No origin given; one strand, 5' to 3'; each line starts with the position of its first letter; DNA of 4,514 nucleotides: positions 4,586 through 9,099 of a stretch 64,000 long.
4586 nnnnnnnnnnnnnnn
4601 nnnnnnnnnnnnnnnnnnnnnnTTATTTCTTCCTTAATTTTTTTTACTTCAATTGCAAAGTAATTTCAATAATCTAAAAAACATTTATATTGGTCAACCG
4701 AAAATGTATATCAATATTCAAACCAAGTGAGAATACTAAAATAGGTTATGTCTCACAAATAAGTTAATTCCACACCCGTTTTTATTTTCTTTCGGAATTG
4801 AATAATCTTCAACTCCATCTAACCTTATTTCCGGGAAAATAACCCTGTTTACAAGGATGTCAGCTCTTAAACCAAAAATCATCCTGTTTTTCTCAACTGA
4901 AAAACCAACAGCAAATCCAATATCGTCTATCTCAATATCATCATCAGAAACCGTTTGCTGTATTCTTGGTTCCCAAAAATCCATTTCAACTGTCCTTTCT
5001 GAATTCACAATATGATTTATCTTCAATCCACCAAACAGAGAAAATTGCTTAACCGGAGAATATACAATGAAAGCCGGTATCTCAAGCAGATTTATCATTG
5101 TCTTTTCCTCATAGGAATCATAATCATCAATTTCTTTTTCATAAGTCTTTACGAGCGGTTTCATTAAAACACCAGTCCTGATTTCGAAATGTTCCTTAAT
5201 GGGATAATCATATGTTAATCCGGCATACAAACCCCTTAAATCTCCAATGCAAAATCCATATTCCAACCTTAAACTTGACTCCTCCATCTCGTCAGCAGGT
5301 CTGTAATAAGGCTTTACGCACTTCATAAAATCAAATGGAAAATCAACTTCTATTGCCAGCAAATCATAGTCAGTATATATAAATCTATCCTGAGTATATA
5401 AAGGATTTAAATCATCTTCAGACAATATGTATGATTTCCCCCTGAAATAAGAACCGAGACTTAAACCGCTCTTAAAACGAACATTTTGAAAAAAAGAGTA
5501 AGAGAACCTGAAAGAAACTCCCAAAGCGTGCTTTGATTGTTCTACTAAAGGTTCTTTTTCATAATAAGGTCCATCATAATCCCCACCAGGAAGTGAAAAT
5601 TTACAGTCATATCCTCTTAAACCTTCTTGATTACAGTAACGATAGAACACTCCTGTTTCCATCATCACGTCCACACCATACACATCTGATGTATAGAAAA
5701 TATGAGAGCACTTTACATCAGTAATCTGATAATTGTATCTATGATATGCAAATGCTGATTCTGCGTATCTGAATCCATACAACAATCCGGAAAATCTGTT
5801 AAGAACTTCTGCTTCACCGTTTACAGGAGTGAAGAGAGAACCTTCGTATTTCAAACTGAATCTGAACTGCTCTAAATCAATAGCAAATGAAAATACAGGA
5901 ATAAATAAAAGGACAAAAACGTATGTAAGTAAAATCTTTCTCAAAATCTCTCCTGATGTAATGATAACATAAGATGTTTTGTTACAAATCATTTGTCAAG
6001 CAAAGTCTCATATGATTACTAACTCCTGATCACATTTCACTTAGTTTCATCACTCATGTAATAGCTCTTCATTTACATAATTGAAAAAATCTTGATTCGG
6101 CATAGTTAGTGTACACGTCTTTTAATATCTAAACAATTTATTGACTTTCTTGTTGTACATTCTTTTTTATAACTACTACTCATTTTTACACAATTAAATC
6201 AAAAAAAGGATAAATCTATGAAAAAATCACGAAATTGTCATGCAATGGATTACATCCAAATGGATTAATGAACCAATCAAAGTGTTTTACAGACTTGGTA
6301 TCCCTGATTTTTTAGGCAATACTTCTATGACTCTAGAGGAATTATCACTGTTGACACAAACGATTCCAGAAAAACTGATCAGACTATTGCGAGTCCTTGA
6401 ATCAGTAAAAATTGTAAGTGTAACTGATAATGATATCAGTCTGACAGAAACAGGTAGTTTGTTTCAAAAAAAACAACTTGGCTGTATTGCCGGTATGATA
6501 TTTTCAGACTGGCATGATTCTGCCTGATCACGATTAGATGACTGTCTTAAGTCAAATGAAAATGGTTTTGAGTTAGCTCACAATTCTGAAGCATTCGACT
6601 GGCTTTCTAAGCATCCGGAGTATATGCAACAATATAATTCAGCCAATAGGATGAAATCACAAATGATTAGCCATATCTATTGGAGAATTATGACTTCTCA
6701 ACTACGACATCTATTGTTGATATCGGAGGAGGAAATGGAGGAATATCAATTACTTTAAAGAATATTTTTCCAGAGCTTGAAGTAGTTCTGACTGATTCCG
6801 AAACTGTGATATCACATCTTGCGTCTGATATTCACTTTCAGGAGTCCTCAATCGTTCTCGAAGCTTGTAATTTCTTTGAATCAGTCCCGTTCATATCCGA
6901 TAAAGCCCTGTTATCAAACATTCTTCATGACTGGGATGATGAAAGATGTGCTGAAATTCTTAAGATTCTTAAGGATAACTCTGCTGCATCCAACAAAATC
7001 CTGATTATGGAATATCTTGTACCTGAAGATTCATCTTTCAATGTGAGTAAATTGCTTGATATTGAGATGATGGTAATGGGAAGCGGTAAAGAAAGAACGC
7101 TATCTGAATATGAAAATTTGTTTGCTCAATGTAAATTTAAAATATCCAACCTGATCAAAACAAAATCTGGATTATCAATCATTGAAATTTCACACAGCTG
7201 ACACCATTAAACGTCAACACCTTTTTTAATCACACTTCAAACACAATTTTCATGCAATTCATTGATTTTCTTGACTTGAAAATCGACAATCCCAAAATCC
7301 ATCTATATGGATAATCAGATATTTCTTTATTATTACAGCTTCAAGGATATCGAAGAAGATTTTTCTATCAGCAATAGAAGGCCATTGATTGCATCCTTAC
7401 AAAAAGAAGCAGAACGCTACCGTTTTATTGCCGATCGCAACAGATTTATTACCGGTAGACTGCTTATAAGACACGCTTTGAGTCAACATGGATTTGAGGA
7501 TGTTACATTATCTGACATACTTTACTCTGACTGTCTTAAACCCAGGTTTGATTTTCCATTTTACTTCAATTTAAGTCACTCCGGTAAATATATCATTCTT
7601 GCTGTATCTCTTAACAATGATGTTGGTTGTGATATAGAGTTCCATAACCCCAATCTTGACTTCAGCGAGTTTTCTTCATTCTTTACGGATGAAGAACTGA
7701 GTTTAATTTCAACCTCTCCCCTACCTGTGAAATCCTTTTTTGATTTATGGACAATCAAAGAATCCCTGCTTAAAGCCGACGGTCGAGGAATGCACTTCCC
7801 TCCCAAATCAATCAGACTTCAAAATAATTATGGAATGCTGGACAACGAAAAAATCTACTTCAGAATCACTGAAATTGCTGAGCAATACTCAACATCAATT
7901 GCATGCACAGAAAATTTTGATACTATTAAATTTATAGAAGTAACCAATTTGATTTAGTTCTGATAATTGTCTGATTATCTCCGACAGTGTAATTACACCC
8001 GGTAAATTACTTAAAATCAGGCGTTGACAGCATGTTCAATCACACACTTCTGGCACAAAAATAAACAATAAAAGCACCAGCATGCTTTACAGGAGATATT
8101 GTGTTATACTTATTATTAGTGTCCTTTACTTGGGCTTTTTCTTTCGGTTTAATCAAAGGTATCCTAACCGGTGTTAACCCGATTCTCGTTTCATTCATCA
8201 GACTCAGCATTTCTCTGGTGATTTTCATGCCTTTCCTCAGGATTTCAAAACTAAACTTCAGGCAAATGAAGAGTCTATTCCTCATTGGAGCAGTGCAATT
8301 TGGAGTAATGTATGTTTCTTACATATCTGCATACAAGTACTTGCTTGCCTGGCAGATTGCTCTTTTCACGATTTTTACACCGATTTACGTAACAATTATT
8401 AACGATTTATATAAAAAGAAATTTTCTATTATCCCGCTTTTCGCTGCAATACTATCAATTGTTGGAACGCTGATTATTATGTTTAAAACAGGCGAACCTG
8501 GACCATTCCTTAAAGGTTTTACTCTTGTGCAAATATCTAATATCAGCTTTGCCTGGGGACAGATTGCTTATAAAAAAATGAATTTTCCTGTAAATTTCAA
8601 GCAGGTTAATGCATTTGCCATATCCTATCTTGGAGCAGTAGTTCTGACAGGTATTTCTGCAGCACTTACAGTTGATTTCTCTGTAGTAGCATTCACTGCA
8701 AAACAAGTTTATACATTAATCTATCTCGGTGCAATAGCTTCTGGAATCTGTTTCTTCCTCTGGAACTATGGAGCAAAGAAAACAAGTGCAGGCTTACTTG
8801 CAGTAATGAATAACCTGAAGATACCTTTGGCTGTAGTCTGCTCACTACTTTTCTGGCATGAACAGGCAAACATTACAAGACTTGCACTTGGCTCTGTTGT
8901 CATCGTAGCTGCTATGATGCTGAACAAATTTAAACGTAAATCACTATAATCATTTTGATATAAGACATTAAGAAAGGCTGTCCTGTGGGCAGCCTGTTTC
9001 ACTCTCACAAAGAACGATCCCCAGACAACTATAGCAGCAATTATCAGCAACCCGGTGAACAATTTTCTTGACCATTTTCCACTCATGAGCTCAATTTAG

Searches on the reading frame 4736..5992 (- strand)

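Call 43: search_protein_families(library=pfam, proteins=[window:4736-5992:-], max_evalue=0.001)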
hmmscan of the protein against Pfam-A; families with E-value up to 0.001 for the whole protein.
window:4736-5992:- (418 aa): 1 family
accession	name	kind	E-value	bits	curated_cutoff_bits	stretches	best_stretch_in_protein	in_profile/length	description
PF13568.12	OMP_b-brl_2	-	3.3e-07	31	27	1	254-375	39-164/175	Outer membrane protein beta-barrel domain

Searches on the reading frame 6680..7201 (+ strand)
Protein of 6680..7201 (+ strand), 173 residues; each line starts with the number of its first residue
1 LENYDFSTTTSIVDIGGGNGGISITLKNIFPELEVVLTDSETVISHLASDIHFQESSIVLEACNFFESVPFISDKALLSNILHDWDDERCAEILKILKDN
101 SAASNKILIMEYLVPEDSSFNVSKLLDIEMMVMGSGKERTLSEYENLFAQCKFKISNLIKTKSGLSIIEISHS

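Call 43: search_protein_families(library=pfam, proteins=[window:6680-7201:+], max_evalue=0.001)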
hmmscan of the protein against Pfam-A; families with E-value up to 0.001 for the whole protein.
window:6680-7201:+ (173 aa): 2 families
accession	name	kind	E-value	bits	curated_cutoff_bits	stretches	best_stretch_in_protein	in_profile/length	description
PF00891.24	Methyltransf_2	-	5.3e-30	104.8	22.3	1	2-153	56-209/210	O-methyltransferase domain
PF10294.15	Methyltransf_16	-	0.00014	22.1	21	1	8-69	46-111/174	Lysine methyltransferase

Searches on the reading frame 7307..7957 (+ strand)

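Call 43: search_protein_families(library=pfam, proteins=[window:7307-7957:+], max_evalue=0.001)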
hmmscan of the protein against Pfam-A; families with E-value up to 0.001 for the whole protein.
window:7307-7957:+ (216 aa): 2 families
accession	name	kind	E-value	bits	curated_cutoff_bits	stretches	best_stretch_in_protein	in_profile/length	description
PF01648.25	ACPS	-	1.5e-13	51.2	25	1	106-174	2-79/111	4'-phosphopantetheinyl transferase superfamily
PF22624.1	AASDHPPT_N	-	3.6e-06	27.6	27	1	32-100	22-97/100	4'-phosphopantetheinyl transferase, N-terminal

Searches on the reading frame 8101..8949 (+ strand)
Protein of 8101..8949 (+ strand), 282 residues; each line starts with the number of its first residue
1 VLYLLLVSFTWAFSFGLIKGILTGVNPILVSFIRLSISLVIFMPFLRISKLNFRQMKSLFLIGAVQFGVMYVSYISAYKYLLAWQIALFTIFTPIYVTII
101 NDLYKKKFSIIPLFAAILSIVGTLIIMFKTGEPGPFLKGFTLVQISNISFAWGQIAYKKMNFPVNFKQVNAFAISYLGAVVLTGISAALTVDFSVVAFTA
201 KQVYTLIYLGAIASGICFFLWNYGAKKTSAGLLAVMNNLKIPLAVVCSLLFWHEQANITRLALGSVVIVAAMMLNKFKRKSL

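Call 43: search_protein_families(library=pfam, proteins=[window:8101-8949:+], max_evalue=0.001)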
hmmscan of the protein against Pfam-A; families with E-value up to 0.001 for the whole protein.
window:8101-8949:+ (282 aa): 1 family
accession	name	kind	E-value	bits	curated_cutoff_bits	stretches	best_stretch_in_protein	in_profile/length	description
PF00892.27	EamA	-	1.6e-23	83.9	28.2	2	2-127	5-134/135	EamA-like transporter family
